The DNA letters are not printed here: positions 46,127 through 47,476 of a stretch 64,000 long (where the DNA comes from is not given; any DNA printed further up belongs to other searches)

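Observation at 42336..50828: MinD/ParA ATPase sandwiched between two giant glycoprotein-like surface proteins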

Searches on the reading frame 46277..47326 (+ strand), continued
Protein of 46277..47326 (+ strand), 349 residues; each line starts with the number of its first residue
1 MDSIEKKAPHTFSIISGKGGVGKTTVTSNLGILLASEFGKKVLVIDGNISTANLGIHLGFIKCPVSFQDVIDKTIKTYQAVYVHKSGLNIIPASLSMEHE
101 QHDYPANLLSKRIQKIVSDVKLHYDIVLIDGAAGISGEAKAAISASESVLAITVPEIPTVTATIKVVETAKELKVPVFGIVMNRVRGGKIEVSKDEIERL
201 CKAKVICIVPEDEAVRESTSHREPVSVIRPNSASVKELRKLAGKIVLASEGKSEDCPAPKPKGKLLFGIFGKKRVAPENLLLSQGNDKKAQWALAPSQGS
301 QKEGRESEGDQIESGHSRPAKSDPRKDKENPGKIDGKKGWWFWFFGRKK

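Call 30: find_encoding_contigs(protein=P0107, flank=10000, max_places=2)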
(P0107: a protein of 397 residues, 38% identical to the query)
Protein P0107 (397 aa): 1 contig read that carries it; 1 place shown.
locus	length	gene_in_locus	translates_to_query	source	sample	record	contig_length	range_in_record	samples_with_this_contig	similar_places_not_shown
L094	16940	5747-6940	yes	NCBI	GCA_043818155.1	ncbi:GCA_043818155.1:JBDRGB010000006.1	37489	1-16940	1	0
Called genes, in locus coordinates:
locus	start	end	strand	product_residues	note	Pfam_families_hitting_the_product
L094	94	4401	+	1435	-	PF10633:NPCBM_assoc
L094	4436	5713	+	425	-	PF10633:NPCBM_assoc (weak)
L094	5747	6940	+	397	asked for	PF00142:Fer4_NifH (faint), PF01656:CbiA, PF06564:CBP_BcsQ (faint), PF10609:ParA, PF13614:AAA_31, PF13500:AAA_26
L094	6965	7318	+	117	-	-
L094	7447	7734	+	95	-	PF01283:Ribosomal_S26e (faint)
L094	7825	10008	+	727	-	PF00437:T2SSE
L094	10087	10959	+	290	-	PF00482:T2SSF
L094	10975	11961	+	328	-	PF00482:T2SSF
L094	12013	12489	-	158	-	PF07790:Pilin_N (weak)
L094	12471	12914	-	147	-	-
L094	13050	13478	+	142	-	-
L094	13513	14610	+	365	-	PF04055:Radical_SAM, PF13353:Fer4_12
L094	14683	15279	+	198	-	PF02577:BFN_dom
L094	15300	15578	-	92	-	PF13656:RNA_pol_L_2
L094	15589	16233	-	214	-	PF01861:BpsA_C (weak), PF01170:UPF0020, PF02475:TRM5-TYW2_MTfase (weak), PF05175:MTS, PF01209:Ubie_methyltran (weak), PF06325:PrmA, PF13847:Methyltransf_31, PF13649:Methyltransf_25, +2 more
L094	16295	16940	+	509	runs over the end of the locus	PF05221:AdoHcyase, PF00670:AdoHcyase_NAD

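Call 31: find_encoding_contigs(protein=P0013, flank=10000, max_places=2)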
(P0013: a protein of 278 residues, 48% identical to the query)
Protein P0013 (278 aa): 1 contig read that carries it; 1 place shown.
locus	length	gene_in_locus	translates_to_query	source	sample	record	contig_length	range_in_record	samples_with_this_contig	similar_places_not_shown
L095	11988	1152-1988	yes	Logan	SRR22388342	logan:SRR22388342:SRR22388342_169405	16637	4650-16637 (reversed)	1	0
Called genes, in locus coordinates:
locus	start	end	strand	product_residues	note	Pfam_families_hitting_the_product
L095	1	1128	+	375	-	?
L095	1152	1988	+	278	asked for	PF00142:Fer4_NifH (weak), PF01656:CbiA, PF06564:CBP_BcsQ, PF10609:ParA, PF13614:AAA_31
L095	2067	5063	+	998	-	-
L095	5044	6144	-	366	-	PF01380:SIS (weak), PF10432:bact-PGI_C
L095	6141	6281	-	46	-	-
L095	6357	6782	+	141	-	PF11969:DcpS_C, PF01230:HIT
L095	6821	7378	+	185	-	-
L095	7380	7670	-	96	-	-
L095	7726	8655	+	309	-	PF01087:GalP_UDP_transf, PF16268:DUF4921 (faint)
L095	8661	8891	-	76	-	-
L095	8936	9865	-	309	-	-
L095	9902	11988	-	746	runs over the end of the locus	-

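Call 38: search_protein_families(library=pfam, proteins=[P0009, P0014, P0017, L008:5563-9966:+, L008:3279-5444:+, L011:5666-9901:+, L011:11247-11915:+, L094:94-4401:+, L094:4436-5713:+, L094:6965-7318:+], max_evalue=0.05)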
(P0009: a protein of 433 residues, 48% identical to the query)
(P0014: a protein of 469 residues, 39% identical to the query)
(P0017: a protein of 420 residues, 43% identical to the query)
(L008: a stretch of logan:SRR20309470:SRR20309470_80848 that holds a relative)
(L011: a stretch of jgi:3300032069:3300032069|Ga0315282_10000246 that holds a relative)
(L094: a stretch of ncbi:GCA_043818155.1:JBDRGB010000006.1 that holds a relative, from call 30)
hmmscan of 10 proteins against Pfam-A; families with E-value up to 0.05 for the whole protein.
P0009 (433 aa): 11 families
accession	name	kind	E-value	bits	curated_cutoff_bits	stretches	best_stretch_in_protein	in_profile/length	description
PF01656.29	CbiA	-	4.6e-18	65.8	25.4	1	8-214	1-125/125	CobQ/CobB/MinD/ParA nucleotide binding domain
PF13614.12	AAA_31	-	3.8e-17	63.2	27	1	6-164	2-169/177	AAA domain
PF00142.24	Fer4_NifH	-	8.5e-12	45.6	25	2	134-243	140-253/271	4Fe-4S iron sulfur cluster binding proteins, NifH/frxC family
PF06564.18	CBP_BcsQ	-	2.6e-11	44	21.3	1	9-232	5-231/234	Cellulose biosynthesis protein BcsQ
PF10609.15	ParA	-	2.8e-10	40.5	27.1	1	6-234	4-245/246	NUBPL iron-transfer P-loop NTPase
PF02374.21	ArsA_ATPase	-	0.00016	21.5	24.3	1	10-39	5-34/305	Anion-transporting ATPase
PF13500.12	AAA_26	-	0.00046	20.5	27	1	99-205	84-195/198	AAA domain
PF07015.17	VirC1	-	0.00063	19.6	24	0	7-38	3-33/231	VirC1 protein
PF25199.1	nSTAND_NTPase5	-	0.0036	17.6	34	1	10-44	45-79/145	Novel STAND NTPase 5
PF09140.17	MipZ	-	0.0039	17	20.7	1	7-136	2-123/262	ATPase MipZ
PF16046.10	FAM76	-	0.049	13.5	28.5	0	267-407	161-295/298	FAM76 protein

P0014 (469 aa): 7 families
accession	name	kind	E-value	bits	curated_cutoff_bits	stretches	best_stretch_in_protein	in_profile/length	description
PF13614.12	AAA_31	-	1.9e-16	60.9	27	1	76-230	2-165/177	AAA domain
PF01656.29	CbiA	-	3.4e-16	59.8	25.4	1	78-284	1-125/125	CobQ/CobB/MinD/ParA nucleotide binding domain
PF06564.18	CBP_BcsQ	-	1.2e-11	45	21.3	1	77-301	3-230/234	Cellulose biosynthesis protein BcsQ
PF00142.24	Fer4_NifH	-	1.8e-11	44.5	25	1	202-312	136-252/271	4Fe-4S iron sulfur cluster binding proteins, NifH/frxC family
PF10609.15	ParA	-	7.1e-09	35.9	27.1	1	75-304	3-245/246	NUBPL iron-transfer P-loop NTPase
PF13500.12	AAA_26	-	1.3e-06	28.9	27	1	167-273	82-193/198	AAA domain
PF02374.21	ArsA_ATPase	-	3.3e-05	23.7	24.3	1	80-111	5-35/305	Anion-transporting ATPase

P0017 (420 aa): 9 families
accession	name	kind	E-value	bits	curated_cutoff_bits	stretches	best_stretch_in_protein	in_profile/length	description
PF01656.29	CbiA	-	1.2e-20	74.2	25.4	1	21-225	2-122/125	CobQ/CobB/MinD/ParA nucleotide binding domain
PF10609.15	ParA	-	5.9e-17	62.3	27.1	1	18-248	4-245/246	NUBPL iron-transfer P-loop NTPase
PF13614.12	AAA_31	-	3.2e-11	43.9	27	1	18-160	2-151/177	AAA domain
PF00142.24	Fer4_NifH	-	1.7e-09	38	25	2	147-256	139-252/271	4Fe-4S iron sulfur cluster binding proteins, NifH/frxC family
PF06564.18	CBP_BcsQ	-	6.6e-07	29.5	21.3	1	114-242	105-227/234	Cellulose biosynthesis protein BcsQ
PF02374.21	ArsA_ATPase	-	1.6e-06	28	24.3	1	22-53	5-35/305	Anion-transporting ATPase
PF13500.12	AAA_26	-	5.9e-06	26.7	27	1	150-217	129-193/198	AAA domain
PF25199.1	nSTAND_NTPase5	-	0.015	15.6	34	0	18-60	41-83/145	Novel STAND NTPase 5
PF13479.12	AAA_24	-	0.033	14.5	27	0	21-56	5-40/195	AAA domain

L008:5563-9966:+ (1467 aa): 4 families
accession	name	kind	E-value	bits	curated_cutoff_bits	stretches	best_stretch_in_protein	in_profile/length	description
PF02369.22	Big_1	-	1.1e-06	29.1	34.9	2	266-344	16-90/93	Bacterial Ig-like domain (group 1)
PF10633.15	NPCBM_assoc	-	4.5e-06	27.2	24.4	1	1174-1246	4-76/78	NPCBM-associated, NEW3 domain of alpha-galactosidase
PF13620.12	CarboxypepD_reg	-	8.1e-05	23.3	32.3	1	271-336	2-60/82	Carboxypeptidase regulatory-like domain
PF13750.12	Big_3_3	-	0.0089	16.1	27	1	641-786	3-145/157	Bacterial Ig-like domain (group 3)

L008:3279-5444:+ (721 aa): 0 families

L011:5666-9901:+ (1411 aa): 3 families
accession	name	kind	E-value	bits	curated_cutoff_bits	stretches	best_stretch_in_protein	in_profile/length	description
PF17957.7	Big_7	-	1.2e-19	71.2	24.1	2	759-827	3-70/70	Bacterial Ig domain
PF19077.6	Big_13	-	9.8e-06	26.4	27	2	69-120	47-101/102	Bacterial Ig-like domain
PF10633.15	NPCBM_assoc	-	0.0015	19.1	24.4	1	1001-1074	3-76/78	NPCBM-associated, NEW3 domain of alpha-galactosidase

L011:11247-11915:+ (222 aa): 1 family
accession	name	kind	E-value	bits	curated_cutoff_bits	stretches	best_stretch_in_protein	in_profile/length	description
PF15820.10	ECSCR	-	0.027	14.8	27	0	147-208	16-75/104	Endothelial cell-specific chemotaxis regulator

L094:94-4401:+ (1435 aa): 3 families
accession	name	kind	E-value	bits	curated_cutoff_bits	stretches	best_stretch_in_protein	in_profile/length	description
PF10633.15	NPCBM_assoc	-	5.7e-20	71.7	24.4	2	1012-1085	2-76/78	NPCBM-associated, NEW3 domain of alpha-galactosidase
PF11614.14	FixG_C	-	0.0025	18.4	25.6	0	1240-1300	36-98/119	IG-like fold at C-terminal of FixG, putative oxidoreductase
PF07705.17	CARDB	-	0.037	14.7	22.7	0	1006-1091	10-92/101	CARDB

L094:4436-5713:+ (425 aa): 6 families
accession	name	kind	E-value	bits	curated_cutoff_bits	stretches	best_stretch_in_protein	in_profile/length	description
PF10633.15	NPCBM_assoc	-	9.8e-08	32.5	24.4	1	272-344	2-74/78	NPCBM-associated, NEW3 domain of alpha-galactosidase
PF22073.2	Cep192_D4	-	0.0053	17.4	35.5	1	88-126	48-86/112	Cep192 domain 4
PF07705.17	CARDB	-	0.0054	17.4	22.7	0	53-130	6-81/101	CARDB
PF15780.11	ASH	-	0.0059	17.2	27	1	67-127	24-83/98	Abnormal spindle-like microcephaly-assoc'd, ASPM-SPD-2-Hydin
PF00927.28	Transglut_C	-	0.011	16.3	26.6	0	59-132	8-89/106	Transglutaminase family, C-terminal ig like domain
PF12371.14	TMEM131_like_N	-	0.02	15.5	28.8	0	66-126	17-76/84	Transmembrane protein 131-like N-terminal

L094:6965-7318:+ (117 aa): 2 families
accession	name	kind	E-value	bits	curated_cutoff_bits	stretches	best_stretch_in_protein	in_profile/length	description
PF16331.10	TolA_bind_tri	-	0.032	14.8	30.1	0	91-114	35-58/76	TolA binding protein trimerisation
PF20570.3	DUF6779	-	0.041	15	28.1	0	34-110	17-93/108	Domain of unknown function (DUF6779)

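Call 40: find_related_loci(query=A1, collection=metagenome_contigs, flank=8000)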
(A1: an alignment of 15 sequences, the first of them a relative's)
Query A1 (349 aa) in metagenome_contigs; peptide patterns used: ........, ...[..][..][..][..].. (x = any residue, [..] = any of these).
600 stretches matched a pattern (row limit reached: there are more); 311 encode a relative of the query (tblastn E <= 1e-3); the best 80 are kept; 80 distinct loci.
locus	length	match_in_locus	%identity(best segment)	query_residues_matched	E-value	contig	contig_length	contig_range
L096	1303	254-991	35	16-271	6e-49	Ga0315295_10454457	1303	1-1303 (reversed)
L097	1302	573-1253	35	14-246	8e-44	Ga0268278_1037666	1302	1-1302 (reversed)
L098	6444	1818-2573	35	12-272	1e-41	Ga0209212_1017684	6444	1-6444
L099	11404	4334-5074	37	12-270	5e-39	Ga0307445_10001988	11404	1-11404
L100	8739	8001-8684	35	14-245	3e-37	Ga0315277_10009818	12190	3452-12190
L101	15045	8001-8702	34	6-245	2e-34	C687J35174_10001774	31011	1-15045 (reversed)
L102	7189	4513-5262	29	8-273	1e-25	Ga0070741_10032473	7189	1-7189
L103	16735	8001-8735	35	11-267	2e-24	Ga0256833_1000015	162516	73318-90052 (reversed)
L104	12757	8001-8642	35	11-225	4e-24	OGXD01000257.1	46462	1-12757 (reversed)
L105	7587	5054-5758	33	10-245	7e-24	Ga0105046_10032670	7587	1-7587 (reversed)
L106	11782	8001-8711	31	8-245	1e-23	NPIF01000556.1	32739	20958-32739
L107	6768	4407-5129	29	5-245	6e-23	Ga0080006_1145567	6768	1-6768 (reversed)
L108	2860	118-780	31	5-225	2e-22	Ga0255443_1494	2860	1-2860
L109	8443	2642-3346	31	10-245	3e-22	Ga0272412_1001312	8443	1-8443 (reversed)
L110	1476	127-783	33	8-226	2e-22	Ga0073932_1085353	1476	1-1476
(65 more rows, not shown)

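Call 46: find_encoding_contigs(protein=P0092, flank=10000, max_places=2)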
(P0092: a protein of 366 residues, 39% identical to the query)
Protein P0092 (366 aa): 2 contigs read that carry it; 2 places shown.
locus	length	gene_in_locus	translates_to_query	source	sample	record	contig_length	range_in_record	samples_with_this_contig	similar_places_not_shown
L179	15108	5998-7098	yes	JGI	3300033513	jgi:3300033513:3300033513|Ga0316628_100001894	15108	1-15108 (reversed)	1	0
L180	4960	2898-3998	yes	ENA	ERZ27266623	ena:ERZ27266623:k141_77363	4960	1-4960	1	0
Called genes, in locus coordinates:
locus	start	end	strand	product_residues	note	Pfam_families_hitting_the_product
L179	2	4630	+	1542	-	?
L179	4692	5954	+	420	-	PF10633:NPCBM_assoc (weak)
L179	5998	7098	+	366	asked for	PF00142:Fer4_NifH (faint), PF01656:CbiA, PF02374:ArsA_ATPase (faint), PF06564:CBP_BcsQ (faint), PF10609:ParA, PF13614:AAA_31, PF13500:AAA_26 (weak)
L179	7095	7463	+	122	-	-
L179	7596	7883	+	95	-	PF01283:Ribosomal_S26e (weak)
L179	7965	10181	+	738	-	PF00437:T2SSE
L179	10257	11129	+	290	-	PF00482:T2SSF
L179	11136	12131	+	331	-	PF00482:T2SSF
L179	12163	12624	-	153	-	PF07790:Pilin_N (weak)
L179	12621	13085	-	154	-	-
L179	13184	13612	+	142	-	-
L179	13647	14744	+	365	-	PF04055:Radical_SAM, PF13353:Fer4_12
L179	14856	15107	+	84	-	?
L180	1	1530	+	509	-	?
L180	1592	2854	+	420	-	PF10633:NPCBM_assoc (weak)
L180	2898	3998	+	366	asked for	PF00142:Fer4_NifH (faint), PF01656:CbiA, PF02374:ArsA_ATPase (faint), PF06564:CBP_BcsQ (faint), PF10609:ParA, PF13614:AAA_31, PF13500:AAA_26 (weak)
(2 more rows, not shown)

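Call 47: find_encoding_contigs(protein=P0025, flank=10000, max_places=2)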
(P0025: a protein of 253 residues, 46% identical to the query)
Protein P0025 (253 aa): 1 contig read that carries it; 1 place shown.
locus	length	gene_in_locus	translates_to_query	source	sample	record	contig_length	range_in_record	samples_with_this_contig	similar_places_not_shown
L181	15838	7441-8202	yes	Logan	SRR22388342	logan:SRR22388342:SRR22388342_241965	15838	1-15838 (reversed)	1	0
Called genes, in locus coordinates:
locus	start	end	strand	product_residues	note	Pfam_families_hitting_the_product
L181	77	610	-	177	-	PF00252:Ribosomal_L16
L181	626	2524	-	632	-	-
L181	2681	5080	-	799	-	PF05124:S_layer_C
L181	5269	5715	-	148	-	PF27325:MJ0538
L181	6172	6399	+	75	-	-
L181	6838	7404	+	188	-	PF06745:ATPase, PF24336:DUF7504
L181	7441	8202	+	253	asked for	PF00142:Fer4_NifH, PF01656:CbiA, PF02374:ArsA_ATPase (faint), PF06564:CBP_BcsQ, PF10609:ParA, PF13614:AAA_31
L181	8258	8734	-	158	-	-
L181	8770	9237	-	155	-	-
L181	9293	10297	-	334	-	PF00482:T2SSF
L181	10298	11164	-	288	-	PF00482:T2SSF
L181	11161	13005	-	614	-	PF00437:T2SSE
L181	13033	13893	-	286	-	-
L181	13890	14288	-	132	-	-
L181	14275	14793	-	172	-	-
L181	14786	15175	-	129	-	-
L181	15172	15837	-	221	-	?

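Call 75: search_solved_structures(query=window:46277-47326:+, max_evalue=1e-10)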
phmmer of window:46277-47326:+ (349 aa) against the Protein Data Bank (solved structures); distinct sequences matched with E-value up to 1e-10: 12.
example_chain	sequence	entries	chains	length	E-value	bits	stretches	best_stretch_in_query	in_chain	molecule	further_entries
1hyq_A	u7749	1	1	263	2.1e-41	145.6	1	10-257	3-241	CELL DIVISION INHIBITOR (MIND-1)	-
1g3q_A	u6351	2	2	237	3.8e-34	121.7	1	12-245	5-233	CELL DIVISION INHIBITOR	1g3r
1ion_A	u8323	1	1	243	9.2e-34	120.5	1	12-245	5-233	PROBABLE CELL DIVISION INHIBITOR MIND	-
4v03_A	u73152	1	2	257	7.7e-24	87.8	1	13-244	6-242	SITE-DETERMINING PROTEIN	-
4v02_A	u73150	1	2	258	1.6e-23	86.8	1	13-245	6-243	SITE-DETERMINING PROTEIN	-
5j1j_A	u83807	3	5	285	8e-17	64.8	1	11-244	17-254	Site-determining protein | Transcriptional antiactivator FleN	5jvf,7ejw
8pb9_A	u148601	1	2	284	2e-16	63.4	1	11-244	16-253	Antiactivator FleN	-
8p53_A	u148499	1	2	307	2.6e-16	63.1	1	11-244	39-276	Antiactivator FleN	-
3q9l_A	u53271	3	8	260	6.8e-14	55.2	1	14-227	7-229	Septum site-determining protein minD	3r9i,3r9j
4rz2_A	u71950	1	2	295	1.7e-13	53.8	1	6-246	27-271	Site-determining protein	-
4rz3_A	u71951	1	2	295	4.5e-13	52.4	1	6-246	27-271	Site-determining protein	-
6riq_C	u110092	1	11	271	5.4e-13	52.2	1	14-229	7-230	Site-determining protein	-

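Call 79: find_related_loci(query=P0017, collection=genome_contigs, flank=8000)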
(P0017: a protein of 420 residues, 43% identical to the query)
Query P0017 (420 aa) in genome_contigs; peptide patterns used: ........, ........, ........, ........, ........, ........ (x = any residue, [..] = any of these).
268 stretches matched a pattern; 1 encode a relative of the query (tblastn E <= 1e-3); 1 distinct loci.
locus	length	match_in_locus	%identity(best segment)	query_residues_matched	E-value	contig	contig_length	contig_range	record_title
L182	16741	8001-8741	24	15-248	9e-12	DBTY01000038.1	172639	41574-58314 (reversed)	MAG TPA_asm: Ignavibacteriales bacterium UBA1304 UBA1304_contig_5252, whole genome shotgun sequence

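Call 80: find_related_loci(query=P0009, collection=genome_contigs, flank=8000)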
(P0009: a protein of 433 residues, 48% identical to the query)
Query P0009 (433 aa) in genome_contigs; peptide patterns used: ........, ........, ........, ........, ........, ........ (x = any residue, [..] = any of these).
33 stretches matched a pattern, but none encodes a relative of the query by tblastn (E <= 1e-3).
